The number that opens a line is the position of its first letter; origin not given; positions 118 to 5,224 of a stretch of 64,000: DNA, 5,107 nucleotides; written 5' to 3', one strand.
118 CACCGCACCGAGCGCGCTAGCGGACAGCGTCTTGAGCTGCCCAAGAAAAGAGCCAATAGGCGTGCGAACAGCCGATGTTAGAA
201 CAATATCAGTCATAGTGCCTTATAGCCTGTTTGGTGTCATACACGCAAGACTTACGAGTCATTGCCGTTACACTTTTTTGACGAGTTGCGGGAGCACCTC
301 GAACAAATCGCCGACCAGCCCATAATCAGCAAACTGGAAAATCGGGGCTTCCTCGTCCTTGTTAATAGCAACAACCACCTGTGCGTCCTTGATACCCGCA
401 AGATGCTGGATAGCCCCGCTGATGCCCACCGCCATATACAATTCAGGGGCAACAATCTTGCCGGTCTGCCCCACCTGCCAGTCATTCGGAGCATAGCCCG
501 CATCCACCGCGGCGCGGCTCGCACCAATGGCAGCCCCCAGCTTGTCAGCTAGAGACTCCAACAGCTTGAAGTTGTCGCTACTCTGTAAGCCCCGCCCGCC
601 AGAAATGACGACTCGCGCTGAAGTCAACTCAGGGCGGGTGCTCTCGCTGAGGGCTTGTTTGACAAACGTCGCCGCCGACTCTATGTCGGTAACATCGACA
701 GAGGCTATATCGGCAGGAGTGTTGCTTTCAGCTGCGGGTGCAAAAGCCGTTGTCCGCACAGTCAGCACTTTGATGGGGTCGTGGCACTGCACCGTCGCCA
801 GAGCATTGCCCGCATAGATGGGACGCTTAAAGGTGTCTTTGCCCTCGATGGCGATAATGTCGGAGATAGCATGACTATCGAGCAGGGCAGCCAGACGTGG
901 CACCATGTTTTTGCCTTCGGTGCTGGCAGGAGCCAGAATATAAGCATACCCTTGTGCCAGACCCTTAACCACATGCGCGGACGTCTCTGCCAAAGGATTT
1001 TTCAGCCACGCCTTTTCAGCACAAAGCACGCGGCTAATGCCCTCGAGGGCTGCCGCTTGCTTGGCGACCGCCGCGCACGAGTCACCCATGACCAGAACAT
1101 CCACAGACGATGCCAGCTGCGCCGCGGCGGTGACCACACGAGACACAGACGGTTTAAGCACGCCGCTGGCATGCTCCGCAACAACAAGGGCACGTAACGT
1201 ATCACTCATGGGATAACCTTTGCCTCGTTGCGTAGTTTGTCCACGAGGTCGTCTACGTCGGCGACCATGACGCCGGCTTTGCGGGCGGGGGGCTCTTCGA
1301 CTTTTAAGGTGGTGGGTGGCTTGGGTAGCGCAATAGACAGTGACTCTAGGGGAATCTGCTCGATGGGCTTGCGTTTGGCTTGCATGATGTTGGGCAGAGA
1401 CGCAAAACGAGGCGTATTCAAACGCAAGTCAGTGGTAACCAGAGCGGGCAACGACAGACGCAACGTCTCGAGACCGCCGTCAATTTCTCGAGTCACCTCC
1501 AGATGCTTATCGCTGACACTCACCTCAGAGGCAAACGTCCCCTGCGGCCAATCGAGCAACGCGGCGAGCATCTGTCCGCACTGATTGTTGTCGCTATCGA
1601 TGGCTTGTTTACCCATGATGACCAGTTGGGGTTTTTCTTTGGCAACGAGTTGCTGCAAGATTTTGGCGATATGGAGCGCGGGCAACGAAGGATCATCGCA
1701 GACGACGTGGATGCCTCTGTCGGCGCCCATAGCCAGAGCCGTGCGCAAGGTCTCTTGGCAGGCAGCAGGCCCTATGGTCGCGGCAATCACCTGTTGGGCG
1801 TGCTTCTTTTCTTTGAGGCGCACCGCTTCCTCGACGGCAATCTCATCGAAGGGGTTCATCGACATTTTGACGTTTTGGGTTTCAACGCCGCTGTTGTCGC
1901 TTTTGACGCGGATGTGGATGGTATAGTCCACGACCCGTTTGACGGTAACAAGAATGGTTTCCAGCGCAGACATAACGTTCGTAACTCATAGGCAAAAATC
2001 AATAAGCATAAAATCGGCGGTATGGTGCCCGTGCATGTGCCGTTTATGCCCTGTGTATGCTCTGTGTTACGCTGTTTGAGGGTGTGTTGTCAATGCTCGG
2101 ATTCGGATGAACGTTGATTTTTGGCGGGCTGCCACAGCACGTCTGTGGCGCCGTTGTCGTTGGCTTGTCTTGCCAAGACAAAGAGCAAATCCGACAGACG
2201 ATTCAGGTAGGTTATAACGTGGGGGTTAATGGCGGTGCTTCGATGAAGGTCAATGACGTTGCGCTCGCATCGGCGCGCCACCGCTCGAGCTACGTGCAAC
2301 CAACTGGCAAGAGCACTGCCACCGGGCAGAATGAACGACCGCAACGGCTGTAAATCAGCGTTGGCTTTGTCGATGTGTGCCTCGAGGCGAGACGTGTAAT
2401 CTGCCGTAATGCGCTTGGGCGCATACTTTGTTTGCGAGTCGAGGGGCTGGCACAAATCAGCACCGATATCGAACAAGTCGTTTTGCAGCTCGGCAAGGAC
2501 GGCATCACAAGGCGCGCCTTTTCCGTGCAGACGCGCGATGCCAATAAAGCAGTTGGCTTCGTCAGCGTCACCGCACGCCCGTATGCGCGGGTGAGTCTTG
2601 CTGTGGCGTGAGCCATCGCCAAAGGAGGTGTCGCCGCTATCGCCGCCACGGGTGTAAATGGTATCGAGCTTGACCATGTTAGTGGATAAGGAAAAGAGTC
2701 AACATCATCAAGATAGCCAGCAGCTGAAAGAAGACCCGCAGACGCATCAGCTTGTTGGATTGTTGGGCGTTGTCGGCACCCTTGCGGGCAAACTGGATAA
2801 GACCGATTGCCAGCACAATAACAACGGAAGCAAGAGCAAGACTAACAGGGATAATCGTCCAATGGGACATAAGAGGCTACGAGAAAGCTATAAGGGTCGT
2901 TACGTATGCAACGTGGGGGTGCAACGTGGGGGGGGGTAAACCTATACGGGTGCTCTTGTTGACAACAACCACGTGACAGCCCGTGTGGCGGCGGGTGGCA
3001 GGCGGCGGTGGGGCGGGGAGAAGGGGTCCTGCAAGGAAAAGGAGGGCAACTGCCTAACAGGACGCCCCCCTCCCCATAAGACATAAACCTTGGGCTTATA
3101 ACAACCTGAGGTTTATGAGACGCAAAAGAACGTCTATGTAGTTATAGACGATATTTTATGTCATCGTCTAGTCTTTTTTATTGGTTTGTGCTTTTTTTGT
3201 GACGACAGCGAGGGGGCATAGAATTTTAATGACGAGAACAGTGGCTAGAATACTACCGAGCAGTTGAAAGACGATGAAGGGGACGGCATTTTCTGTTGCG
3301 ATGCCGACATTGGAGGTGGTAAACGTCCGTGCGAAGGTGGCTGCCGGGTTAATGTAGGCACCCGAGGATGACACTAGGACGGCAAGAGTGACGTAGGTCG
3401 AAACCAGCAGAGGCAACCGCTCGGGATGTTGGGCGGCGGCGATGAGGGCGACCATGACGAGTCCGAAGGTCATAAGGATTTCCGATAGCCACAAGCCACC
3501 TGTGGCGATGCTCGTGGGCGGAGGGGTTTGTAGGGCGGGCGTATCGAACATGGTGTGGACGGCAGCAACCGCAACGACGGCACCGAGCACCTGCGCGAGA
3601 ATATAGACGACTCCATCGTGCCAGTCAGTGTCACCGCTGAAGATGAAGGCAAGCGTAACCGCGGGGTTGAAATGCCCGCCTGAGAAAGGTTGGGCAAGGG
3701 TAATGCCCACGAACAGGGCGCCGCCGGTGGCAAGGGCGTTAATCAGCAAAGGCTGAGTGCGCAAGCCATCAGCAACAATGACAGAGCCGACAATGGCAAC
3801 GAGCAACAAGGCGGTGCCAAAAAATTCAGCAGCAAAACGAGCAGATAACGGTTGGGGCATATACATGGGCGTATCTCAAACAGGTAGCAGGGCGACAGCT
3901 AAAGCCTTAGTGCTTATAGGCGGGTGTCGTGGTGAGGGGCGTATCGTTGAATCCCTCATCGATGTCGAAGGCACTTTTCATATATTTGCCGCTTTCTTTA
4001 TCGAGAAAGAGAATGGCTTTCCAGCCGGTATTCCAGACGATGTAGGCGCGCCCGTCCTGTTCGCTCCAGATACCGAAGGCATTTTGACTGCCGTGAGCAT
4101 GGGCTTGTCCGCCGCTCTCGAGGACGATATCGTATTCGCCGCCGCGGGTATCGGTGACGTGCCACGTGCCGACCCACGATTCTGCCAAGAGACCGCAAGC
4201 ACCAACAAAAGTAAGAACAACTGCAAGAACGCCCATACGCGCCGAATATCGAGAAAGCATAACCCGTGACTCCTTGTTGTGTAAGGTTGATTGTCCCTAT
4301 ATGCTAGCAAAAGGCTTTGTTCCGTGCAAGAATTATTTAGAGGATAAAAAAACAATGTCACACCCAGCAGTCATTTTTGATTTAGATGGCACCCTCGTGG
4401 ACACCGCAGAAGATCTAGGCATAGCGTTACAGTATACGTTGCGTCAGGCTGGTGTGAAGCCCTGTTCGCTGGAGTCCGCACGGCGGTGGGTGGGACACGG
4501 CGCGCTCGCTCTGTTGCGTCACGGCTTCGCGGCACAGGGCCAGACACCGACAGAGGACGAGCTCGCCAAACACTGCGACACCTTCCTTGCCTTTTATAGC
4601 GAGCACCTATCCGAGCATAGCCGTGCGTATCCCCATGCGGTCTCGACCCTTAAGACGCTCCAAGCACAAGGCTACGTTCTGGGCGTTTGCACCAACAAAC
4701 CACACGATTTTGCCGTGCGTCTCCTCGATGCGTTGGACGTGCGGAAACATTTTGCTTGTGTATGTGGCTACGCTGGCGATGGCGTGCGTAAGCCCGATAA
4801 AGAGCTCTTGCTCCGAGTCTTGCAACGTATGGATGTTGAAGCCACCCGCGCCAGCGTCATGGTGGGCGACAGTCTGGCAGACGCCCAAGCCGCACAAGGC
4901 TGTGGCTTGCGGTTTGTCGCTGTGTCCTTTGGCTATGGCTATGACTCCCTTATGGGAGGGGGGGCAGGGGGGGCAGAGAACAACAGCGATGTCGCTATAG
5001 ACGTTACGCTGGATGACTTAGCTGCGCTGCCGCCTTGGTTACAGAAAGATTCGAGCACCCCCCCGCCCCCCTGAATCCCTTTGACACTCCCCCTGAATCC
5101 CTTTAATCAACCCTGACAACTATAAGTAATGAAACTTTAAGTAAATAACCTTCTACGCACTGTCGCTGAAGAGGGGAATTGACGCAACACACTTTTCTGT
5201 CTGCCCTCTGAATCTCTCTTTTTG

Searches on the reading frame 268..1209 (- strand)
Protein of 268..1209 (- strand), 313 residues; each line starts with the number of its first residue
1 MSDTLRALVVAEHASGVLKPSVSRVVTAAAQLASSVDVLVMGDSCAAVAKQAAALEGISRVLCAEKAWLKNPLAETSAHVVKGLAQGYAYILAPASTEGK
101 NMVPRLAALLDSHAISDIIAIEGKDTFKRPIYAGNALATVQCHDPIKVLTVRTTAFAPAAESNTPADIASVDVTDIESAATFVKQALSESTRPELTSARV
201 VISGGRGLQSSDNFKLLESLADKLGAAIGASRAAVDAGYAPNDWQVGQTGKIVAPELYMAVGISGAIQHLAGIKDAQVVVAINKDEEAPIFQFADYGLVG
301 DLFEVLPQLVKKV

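Call 24: search_protein_families(library=pfam, proteins=[window:268-1209:-], max_evalue=0.001)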
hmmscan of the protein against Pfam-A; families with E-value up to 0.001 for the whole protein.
window:268-1209:- (313 aa): 2 families
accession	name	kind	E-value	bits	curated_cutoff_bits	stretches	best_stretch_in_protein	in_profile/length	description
PF01012.27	ETF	-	2.9e-37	128.7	26.7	1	8-175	2-180/181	Electron transfer flavoprotein domain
PF00766.25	ETF_alpha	-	2e-36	124.2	27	1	194-274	1-81/81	Electron transfer flavoprotein FAD-binding domain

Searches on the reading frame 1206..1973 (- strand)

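Call 24: search_protein_families(library=pfam, proteins=[window:1206-1973:-], max_evalue=0.001)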
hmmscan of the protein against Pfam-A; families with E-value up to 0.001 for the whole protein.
window:1206-1973:- (255 aa): 1 family
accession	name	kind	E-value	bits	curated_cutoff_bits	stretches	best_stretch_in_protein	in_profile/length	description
PF01012.27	ETF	-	1.8e-43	148.9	26.7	1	30-210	4-179/181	Electron transfer flavoprotein domain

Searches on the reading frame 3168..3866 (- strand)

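Call 24: search_protein_families(library=pfam, proteins=[window:3168-3866:-], max_evalue=0.001)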
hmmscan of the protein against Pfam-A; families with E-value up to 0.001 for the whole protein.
window:3168-3866:- (232 aa): 1 family
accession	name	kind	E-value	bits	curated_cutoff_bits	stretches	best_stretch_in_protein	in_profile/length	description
PF00230.25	MIP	-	1.1e-30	107.6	25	2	10-148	10-155/222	Major intrinsic protein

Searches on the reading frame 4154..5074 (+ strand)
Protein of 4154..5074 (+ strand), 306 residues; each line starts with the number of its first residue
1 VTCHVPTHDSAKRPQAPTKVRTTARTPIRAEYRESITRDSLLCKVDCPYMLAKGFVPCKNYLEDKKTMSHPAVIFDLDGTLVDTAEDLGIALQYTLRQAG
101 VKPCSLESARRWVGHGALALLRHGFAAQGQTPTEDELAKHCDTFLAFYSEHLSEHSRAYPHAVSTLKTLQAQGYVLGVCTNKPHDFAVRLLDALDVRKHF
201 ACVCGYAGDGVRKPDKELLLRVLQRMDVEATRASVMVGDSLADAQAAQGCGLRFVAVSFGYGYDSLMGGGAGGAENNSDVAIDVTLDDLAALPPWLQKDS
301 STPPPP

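Call 24: search_protein_families(library=pfam, proteins=[window:4154-5074:+], max_evalue=0.001)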
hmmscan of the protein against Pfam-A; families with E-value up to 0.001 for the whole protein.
window:4154-5074:+ (306 aa): 5 families
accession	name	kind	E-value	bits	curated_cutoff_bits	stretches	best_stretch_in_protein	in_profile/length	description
PF13419.12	HAD_2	-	4.4e-32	112.1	23.8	1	73-257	1-178/178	Haloacid dehalogenase-like hydrolase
PF00702.32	Hydrolase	-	7.6e-27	95.4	26.4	1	72-251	3-191/191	haloacid dehalogenase-like hydrolase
PF12710.13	HAD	-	2.8e-10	41.4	27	1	73-247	1-188/189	haloacid dehalogenase-like hydrolase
PF13242.12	Hydrolase_like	-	2.8e-08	34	22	1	212-260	3-51/75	HAD-hyrolase-like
PF08282.18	Hydrolase_3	-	0.00044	20.5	20.9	0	154-217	12-73/255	haloacid dehalogenase-like hydrolase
